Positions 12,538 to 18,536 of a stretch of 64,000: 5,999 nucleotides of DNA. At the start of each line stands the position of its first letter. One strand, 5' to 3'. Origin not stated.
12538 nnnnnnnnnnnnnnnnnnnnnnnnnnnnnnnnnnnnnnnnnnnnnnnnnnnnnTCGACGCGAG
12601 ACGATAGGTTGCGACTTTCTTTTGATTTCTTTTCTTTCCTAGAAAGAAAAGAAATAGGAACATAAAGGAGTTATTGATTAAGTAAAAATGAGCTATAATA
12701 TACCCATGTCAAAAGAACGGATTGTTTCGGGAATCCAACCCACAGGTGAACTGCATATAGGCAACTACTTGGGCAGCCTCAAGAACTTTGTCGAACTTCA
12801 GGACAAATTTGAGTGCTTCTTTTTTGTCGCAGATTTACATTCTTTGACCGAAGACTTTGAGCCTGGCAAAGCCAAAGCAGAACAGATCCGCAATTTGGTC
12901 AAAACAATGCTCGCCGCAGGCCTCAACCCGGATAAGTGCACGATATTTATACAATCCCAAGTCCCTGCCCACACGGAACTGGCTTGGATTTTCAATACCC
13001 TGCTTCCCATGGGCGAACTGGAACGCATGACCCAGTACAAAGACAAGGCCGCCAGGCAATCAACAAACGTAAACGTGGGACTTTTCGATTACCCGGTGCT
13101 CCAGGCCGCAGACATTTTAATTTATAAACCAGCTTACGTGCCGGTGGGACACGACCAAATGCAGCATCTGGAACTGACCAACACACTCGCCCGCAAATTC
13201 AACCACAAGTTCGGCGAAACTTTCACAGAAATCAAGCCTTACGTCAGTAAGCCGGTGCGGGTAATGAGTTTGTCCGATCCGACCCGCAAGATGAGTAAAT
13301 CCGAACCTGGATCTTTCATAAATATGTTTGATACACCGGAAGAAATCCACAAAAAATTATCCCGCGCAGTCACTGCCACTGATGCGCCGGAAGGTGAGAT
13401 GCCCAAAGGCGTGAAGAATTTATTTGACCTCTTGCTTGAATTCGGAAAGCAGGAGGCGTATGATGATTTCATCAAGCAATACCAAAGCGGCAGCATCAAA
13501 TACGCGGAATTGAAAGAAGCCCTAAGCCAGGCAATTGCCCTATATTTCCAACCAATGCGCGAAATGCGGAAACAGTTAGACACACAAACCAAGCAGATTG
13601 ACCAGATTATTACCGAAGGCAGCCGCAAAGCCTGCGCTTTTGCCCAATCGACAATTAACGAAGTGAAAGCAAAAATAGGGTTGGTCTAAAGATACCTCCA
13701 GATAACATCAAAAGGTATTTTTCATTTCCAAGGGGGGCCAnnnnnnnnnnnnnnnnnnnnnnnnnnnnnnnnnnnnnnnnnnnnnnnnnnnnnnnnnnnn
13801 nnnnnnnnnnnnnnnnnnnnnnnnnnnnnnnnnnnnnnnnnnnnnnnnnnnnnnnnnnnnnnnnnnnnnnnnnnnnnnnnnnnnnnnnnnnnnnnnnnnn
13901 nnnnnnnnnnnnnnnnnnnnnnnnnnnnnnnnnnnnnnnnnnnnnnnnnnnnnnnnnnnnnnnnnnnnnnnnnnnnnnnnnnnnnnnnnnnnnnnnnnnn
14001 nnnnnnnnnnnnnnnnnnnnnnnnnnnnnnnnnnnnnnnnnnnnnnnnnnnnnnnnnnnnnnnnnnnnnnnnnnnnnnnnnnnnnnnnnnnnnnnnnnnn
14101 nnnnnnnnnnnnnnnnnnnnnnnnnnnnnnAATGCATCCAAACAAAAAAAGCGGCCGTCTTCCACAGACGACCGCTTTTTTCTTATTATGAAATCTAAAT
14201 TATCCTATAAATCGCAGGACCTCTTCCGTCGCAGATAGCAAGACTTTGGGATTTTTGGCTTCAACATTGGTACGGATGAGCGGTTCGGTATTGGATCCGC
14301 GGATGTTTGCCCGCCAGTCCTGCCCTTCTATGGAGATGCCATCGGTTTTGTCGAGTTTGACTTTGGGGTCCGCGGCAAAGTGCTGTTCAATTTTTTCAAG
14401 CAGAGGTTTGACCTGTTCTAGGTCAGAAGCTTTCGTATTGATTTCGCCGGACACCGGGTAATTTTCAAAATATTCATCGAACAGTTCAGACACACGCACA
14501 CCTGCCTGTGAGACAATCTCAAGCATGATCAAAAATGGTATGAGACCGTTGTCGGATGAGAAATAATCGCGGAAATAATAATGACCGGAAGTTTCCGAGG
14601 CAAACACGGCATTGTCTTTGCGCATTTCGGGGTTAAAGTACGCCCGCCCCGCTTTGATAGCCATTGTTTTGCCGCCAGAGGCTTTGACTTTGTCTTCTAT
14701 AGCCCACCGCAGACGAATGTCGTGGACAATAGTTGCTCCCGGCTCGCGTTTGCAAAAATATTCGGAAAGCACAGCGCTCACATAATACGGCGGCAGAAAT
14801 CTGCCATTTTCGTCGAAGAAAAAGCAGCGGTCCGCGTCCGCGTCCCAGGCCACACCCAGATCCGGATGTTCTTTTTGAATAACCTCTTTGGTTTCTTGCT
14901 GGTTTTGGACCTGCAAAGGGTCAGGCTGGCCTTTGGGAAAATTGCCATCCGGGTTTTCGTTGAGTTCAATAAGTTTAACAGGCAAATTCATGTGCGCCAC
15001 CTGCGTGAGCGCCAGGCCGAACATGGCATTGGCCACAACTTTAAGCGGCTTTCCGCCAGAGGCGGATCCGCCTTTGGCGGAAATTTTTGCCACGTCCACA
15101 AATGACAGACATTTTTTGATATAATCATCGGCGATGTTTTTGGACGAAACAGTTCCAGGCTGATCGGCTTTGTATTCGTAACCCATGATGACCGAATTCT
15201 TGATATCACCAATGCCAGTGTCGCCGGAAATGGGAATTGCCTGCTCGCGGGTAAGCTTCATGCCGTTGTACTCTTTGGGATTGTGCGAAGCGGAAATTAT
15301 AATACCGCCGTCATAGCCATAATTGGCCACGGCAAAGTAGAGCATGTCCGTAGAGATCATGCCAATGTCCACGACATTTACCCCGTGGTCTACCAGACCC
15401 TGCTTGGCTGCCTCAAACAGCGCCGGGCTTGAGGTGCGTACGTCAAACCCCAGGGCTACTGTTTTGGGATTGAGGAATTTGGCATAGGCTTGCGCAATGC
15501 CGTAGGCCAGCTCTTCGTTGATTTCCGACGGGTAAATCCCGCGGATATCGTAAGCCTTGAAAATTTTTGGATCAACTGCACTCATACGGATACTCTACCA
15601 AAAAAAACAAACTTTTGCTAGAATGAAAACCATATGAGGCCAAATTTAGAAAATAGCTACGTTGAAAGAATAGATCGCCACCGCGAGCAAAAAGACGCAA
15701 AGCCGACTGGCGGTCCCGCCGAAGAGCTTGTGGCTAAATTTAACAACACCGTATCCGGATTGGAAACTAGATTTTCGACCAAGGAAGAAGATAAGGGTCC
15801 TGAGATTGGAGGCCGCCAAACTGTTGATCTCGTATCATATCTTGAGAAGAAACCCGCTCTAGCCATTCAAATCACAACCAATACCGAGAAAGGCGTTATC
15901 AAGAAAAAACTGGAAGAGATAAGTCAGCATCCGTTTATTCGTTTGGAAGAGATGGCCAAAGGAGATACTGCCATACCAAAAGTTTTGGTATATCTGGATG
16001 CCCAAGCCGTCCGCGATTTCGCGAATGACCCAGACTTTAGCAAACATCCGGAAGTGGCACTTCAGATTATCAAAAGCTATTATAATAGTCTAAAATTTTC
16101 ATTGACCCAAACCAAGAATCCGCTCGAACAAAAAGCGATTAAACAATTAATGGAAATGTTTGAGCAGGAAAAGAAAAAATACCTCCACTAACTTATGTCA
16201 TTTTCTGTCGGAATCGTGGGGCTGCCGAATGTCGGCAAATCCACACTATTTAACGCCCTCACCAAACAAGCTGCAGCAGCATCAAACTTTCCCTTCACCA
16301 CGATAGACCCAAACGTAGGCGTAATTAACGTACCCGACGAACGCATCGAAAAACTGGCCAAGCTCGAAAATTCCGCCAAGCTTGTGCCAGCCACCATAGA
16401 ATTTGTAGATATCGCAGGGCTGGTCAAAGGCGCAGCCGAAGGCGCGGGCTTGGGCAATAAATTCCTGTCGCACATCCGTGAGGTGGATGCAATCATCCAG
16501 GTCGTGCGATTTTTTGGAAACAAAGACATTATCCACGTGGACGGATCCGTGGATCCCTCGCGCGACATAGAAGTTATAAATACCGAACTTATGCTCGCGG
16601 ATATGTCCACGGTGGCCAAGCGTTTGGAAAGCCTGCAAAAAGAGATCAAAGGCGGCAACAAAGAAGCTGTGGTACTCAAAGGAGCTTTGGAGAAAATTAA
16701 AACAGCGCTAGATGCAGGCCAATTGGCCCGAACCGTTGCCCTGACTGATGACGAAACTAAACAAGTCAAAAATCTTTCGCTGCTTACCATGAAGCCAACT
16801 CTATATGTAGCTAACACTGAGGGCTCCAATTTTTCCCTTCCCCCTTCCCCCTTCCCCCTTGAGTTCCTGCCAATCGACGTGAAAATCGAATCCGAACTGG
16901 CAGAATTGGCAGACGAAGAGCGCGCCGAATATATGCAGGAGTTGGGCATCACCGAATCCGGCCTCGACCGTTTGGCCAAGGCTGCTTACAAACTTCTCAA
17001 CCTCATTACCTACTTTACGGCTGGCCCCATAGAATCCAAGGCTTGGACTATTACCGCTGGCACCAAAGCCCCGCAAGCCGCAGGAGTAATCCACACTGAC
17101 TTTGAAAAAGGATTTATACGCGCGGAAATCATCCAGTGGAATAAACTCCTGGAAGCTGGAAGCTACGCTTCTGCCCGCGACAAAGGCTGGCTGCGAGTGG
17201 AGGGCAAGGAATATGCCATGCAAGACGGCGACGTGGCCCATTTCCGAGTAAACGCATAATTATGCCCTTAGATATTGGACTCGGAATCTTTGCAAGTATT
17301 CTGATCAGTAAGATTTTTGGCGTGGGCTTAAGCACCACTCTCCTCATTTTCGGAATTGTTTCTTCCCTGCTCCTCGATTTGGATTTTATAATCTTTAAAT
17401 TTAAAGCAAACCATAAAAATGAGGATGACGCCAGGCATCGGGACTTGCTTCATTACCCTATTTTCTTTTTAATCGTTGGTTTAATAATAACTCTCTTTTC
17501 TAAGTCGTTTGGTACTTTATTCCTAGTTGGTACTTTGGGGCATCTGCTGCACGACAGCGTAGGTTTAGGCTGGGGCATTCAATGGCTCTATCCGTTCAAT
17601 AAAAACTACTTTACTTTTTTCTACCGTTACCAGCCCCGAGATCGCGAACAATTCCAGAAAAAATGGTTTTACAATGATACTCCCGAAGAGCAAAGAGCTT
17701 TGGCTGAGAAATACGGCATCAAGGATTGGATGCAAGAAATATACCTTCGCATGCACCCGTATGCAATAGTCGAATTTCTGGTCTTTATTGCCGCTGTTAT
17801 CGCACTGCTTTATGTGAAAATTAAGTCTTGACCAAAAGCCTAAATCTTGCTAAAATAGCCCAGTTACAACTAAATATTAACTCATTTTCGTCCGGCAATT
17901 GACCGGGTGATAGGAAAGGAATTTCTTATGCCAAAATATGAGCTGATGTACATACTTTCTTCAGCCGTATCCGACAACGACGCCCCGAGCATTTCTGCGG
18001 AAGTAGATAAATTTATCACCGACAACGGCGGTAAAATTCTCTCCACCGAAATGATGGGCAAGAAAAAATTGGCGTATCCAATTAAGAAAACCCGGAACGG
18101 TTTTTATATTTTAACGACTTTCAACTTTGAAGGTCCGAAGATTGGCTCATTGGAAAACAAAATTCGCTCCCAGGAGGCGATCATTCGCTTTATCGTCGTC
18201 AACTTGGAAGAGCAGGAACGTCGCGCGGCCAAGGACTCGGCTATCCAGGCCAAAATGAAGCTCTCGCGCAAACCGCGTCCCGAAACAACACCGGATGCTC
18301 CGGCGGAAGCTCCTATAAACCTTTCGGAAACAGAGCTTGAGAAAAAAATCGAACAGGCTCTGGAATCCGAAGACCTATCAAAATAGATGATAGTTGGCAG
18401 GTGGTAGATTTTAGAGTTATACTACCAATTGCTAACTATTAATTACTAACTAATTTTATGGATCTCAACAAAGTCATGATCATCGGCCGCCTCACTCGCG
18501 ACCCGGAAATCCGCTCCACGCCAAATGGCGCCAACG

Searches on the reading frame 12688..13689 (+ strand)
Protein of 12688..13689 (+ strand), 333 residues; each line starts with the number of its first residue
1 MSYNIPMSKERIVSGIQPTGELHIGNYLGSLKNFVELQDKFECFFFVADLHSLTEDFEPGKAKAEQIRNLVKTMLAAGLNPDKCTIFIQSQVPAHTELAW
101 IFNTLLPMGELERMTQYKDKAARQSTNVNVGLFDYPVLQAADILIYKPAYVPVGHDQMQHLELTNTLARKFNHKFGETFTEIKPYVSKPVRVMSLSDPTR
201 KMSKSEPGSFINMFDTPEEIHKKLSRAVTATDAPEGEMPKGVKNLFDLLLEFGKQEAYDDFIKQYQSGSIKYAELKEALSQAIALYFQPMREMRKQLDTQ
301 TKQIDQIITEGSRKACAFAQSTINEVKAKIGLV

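Call 28: search_protein_families(library=pfam, proteins=[window:12688-13689:+], max_evalue=0.00001)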
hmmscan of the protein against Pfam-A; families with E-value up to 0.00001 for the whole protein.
window:12688-13689:+ (333 aa): 1 family
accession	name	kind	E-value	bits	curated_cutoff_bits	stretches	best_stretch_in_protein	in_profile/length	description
PF00579.31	tRNA-synt_1b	-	5.4e-71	239.7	21.1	1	11-287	7-291/292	tRNA synthetases class I (W and Y)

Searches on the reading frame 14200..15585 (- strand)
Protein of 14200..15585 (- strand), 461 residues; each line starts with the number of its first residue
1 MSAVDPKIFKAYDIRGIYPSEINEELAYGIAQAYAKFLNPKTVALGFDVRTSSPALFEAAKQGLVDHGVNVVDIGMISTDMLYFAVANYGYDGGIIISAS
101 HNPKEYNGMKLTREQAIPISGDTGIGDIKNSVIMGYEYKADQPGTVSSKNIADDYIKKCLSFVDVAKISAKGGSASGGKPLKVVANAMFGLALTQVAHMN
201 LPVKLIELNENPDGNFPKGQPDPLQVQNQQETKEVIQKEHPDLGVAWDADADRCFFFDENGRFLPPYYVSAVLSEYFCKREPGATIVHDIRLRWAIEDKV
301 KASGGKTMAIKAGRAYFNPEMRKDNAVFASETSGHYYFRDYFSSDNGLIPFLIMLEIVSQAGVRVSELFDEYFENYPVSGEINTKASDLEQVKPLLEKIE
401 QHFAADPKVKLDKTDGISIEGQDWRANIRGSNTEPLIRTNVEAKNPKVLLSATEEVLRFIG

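Call 28: search_protein_families(library=pfam, proteins=[window:14200-15585:-], max_evalue=0.00001)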
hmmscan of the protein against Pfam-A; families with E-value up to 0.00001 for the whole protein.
window:14200-15585:- (461 aa): 4 families
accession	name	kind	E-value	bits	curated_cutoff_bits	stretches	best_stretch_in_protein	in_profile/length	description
PF02878.22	PGM_PMM_I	-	2.4e-35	121.6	22.5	1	7-123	2-123/138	Phosphoglucomutase/phosphomannomutase, alpha/beta/alpha domain I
PF02880.22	PGM_PMM_III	-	1.7e-21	76.9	20.7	1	267-376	3-115/115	Phosphoglucomutase/phosphomannomutase, alpha/beta/alpha domain III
PF02879.22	PGM_PMM_II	-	3.3e-16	60.1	29.3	1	154-261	2-103/103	Phosphoglucomutase/phosphomannomutase, alpha/beta/alpha domain II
PF00408.26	PGM_PMM_IV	-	6.3e-07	29.8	23.1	1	382-450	2-59/68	Phosphoglucomutase/phosphomannomutase, C-terminal domain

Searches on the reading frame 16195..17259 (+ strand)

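Call 28: search_protein_families(library=pfam, proteins=[window:16195-17259:+], max_evalue=0.00001)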
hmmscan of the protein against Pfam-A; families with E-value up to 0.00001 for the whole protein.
window:16195-17259:+ (354 aa): 3 families
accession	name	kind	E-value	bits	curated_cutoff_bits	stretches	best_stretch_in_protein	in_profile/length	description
PF06071.19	YchF-GTPase_C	-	1.7e-36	124.6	27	1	270-353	1-84/84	Protein of unknown function (DUF933)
PF01926.29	MMR_HSR1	-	4.2e-24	85.3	21.9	1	5-112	2-89/113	50S ribosome-binding GTPase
PF02421.24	FeoB_N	-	2.8e-09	37.1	27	1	5-51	3-49/156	Ferrous iron transport protein B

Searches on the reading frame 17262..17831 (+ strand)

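Call 28: search_protein_families(library=pfam, proteins=[window:17262-17831:+], max_evalue=0.00001)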
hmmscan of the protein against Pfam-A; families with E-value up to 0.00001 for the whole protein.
window:17262-17831:+ (189 aa): 1 family
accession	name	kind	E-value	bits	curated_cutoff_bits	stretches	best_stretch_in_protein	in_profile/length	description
PF04307.19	YdjM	-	1.2e-13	51.4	29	1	6-125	8-135/176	YdjM inner membrane protein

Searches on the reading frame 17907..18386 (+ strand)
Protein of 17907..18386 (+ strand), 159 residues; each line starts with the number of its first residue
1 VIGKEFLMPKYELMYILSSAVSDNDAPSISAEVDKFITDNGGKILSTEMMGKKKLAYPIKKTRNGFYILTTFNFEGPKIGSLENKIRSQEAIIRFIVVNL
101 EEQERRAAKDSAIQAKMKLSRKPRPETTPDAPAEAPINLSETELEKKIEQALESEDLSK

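Call 29: search_protein_families(library=pfam, proteins=[window:17907-18386:+], max_evalue=0.00001)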
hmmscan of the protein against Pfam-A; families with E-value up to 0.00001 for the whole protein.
window:17907-18386:+ (159 aa): 1 family
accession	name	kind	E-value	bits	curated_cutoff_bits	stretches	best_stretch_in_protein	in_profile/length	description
PF01250.22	Ribosomal_S6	-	8.8e-25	87.2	27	1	10-98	1-89/90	Ribosomal protein S6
